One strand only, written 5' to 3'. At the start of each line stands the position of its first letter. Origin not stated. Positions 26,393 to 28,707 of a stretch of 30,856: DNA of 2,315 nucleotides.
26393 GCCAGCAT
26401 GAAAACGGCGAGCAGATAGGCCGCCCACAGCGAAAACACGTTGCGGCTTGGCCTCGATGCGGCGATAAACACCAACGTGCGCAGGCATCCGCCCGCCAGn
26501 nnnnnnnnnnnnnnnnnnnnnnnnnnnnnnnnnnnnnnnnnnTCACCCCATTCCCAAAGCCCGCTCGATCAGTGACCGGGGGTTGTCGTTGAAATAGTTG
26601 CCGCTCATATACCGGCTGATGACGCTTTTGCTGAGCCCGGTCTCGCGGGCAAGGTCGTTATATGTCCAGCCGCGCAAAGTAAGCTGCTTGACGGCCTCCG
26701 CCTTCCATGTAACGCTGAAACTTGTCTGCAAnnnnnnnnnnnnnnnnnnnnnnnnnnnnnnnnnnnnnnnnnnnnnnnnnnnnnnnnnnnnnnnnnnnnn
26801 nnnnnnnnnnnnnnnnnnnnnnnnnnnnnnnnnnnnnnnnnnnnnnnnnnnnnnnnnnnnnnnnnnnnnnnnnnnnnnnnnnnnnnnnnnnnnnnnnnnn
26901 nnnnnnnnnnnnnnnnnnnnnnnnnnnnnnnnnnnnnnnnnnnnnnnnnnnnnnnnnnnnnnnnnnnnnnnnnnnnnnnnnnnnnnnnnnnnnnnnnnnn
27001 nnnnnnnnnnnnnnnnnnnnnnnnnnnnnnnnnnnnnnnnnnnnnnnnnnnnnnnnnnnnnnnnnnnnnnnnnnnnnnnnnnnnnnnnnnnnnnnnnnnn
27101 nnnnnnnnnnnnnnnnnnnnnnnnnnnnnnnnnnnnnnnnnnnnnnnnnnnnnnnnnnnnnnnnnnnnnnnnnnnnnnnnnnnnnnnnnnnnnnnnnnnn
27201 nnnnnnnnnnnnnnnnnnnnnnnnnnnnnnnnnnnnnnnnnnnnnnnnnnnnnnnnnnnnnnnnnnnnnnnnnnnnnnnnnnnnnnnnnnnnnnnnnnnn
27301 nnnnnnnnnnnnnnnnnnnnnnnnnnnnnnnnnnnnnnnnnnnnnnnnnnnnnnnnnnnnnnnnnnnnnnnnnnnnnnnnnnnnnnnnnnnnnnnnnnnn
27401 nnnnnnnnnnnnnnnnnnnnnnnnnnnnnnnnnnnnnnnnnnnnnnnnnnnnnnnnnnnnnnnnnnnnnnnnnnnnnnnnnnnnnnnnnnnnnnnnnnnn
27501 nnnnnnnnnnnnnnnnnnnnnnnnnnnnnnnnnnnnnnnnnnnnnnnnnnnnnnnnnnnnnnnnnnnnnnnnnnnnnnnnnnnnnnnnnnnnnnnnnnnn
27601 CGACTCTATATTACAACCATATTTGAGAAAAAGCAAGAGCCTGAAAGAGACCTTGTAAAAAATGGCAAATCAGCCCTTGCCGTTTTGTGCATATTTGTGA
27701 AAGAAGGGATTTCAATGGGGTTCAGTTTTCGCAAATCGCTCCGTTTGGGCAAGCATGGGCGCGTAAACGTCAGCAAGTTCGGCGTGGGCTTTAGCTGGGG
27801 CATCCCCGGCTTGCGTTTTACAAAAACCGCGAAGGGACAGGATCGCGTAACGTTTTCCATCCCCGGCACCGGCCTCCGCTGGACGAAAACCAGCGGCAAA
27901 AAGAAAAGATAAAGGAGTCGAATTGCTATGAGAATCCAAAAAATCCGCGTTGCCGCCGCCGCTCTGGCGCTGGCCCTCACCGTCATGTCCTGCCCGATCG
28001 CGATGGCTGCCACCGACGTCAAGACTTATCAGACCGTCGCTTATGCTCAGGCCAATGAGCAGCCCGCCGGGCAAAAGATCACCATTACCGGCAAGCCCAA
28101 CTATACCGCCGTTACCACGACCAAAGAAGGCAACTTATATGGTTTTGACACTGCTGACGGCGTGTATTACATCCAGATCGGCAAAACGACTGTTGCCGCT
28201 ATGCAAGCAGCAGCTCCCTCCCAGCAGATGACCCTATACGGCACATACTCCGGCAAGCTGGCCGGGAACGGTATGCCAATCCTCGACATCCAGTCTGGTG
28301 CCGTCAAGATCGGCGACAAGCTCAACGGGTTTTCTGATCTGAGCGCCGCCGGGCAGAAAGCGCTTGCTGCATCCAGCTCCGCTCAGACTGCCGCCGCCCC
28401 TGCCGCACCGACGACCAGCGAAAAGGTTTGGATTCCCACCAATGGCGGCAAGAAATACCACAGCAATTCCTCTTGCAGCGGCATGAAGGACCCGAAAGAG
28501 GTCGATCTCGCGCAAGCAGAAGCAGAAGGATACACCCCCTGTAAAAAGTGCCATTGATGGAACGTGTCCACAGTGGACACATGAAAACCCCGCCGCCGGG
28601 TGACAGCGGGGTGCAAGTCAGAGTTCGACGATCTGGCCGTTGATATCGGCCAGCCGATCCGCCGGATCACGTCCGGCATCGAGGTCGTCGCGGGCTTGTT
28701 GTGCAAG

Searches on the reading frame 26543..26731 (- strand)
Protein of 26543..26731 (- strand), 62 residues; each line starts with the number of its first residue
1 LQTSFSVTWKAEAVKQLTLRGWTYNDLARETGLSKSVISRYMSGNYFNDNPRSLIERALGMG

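Call 10: search_protein_families(library=pfam, proteins=[window:26543-26731:-], max_evalue=0.01)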
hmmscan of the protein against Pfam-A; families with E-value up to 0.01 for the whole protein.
window:26543-26731:- (62 aa): 7 families
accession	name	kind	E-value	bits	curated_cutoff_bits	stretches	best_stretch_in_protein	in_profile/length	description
PF01381.28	HTH_3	-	4.3e-06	27.1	23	1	18-44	6-32/55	Helix-turn-helix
PF13560.12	HTH_31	-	1.8e-05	25.4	27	1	20-46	13-39/64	Helix-turn-helix domain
PF13443.12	HTH_26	-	0.00018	22.1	22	1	17-45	6-34/63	Cro/C1-type HTH DNA-binding domain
PF01527.26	HTH_Tnp_1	-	0.0019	18.8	24.1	1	3-40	5-42/75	Transposase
PF13412.12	HTH_24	-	0.003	17.5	21.9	1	23-42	19-38/48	Winged helix-turn-helix DNA-binding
PF09339.16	HTH_IclR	-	0.0034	17.6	22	1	20-43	17-40/52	IclR helix-turn-helix domain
PF13384.12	HTH_23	-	0.0061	16.8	24.6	1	7-41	4-37/50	Homeodomain-like domain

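Call 14: search_protein_families(library=phrogs, proteins=[window:26543-26731:-], max_evalue=0.001)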
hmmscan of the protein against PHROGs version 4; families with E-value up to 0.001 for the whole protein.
window:26543-26731:- (62 aa): 9 families
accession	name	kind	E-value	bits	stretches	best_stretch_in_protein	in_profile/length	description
phrog_296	-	integration and excision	6.9e-06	26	1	14-55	232-272/626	DNA transposition protein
phrog_8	-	transcription regulation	1.2e-05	25.9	1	13-46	80-207/346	transcriptional regulator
phrog_664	-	DNA, RNA and nucleotide metabolism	2.8e-05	25.1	1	10-45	89-124/210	DNA binding protein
phrog_1468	-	transcription regulation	6.4e-05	23.5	1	9-61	8-60/67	transcriptional repressor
phrog_3557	-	transcription regulation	0.00013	23.2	1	8-45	12-49/142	transcriptional regulator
phrog_4779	-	transcription regulation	0.00028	22.4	1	17-56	11-50/98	transcriptional regulator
phrog_3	-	transcription regulation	0.0007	20.5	1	12-60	91-138/430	transcriptional repressor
phrog_6831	-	transcription regulation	0.0008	20.4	1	11-48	8-44/68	transcriptional regulator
phrog_6223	-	transcription regulation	0.00085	20.3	1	20-45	16-41/73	transcriptional repressor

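Call 16: find_related_loci(query=window:26543-26731:-, collection=viral_contigs, flank=3000)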
Query window:26543-26731:- (62 aa) in viral_contigs; peptide patterns used: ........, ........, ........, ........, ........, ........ (x = any residue, [..] = any of these).
108 stretches matched a pattern; 1 encode a relative of the query (tblastn E <= 1e-3); 1 distinct loci.
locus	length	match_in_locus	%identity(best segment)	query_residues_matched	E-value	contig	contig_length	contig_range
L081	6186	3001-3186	90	1-62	6e-37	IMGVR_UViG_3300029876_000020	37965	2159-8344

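Call 36: search_solved_structures(query=window:26543-26731:-, max_evalue=1)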
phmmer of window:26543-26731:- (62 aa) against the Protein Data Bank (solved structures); distinct sequences matched with E-value up to 1: 11.
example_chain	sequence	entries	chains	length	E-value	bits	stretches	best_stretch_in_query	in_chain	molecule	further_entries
3g1c_A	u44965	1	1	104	0.021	18.4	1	6-60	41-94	The TrpR like protein from Eubacterium eligens ATCC 27750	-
4yg4_A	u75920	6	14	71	0.04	17.6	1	3-43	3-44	Antitoxin HipB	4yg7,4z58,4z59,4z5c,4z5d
4yg1_A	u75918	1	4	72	0.04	17.6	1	3-43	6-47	Antitoxin HipB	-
2wiu_B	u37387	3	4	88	0.063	17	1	3-43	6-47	HTH-TYPE TRANSCRIPTIONAL REGULATOR HIPB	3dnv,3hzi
5k98_B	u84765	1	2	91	0.068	16.8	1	3-43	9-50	Antitoxin HipB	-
3frw_A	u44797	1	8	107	0.079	16.6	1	6-55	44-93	Putative Trp repressor protein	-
7yjw_A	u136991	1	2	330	0.08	16.6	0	24-55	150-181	Membrane protein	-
4z5h_A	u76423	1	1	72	0.11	16.2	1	3-43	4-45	Antitoxin HipB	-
2mqk_A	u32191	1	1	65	0.17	15.6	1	22-52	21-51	ATP-dependent target DNA activator B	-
8q4d_A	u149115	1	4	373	0.78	13.5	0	14-43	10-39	Putative transposase for insertion sequence element IS5376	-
8b4h_A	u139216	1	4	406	0.91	13.3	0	14-43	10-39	Putative transposase for insertion sequence element IS5376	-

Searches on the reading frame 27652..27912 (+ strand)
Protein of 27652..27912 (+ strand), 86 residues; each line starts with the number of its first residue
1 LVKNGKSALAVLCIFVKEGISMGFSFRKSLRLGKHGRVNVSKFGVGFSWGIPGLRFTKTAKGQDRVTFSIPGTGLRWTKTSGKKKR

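Call 14: search_protein_families(library=phrogs, proteins=[window:27652-27912:+], max_evalue=0.001)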
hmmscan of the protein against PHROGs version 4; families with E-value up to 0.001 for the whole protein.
window:27652-27912:+ (86 aa): 8 families
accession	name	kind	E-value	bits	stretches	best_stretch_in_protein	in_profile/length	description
phrog_17982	-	unknown function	1e-19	71.8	1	22-84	1-62/390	-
phrog_18347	-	unknown function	6e-14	53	1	22-86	1-66/397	-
phrog_9336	-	unknown function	3.4e-11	44.3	1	22-85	1-63/198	-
phrog_8279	-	unknown function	1.8e-10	42.2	1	22-85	1-64/133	-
phrog_38135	-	unknown function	6.4e-09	36.1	1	22-81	1-60/441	-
phrog_7974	-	unknown function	9e-09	36.3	1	22-81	1-60/213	-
phrog_33669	-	unknown function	4.5e-06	27.3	1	22-75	2-54/68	-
phrog_27590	-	unknown function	4.8e-05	24.7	1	22-79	1-57/148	-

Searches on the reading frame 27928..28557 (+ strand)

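Call 10: search_protein_families(library=pfam, proteins=[window:27928-28557:+], max_evalue=0.01)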
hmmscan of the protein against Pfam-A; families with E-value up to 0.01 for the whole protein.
window:27928-28557:+ (209 aa): 1 family
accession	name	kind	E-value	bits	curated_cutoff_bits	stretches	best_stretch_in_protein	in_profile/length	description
PF02805.21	Ada_Zn_binding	-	0.009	16.4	23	0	194-209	48-63/65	Metal binding domain of Ada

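Call 14: search_protein_families(library=phrogs, proteins=[window:27928-28557:+], max_evalue=0.001)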
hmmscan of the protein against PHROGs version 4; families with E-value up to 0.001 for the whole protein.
window:27928-28557:+ (209 aa): 1 family
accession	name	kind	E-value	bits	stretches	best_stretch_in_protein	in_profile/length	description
phrog_14556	-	unknown function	1.4e-07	31.7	1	152-209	394-450/451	-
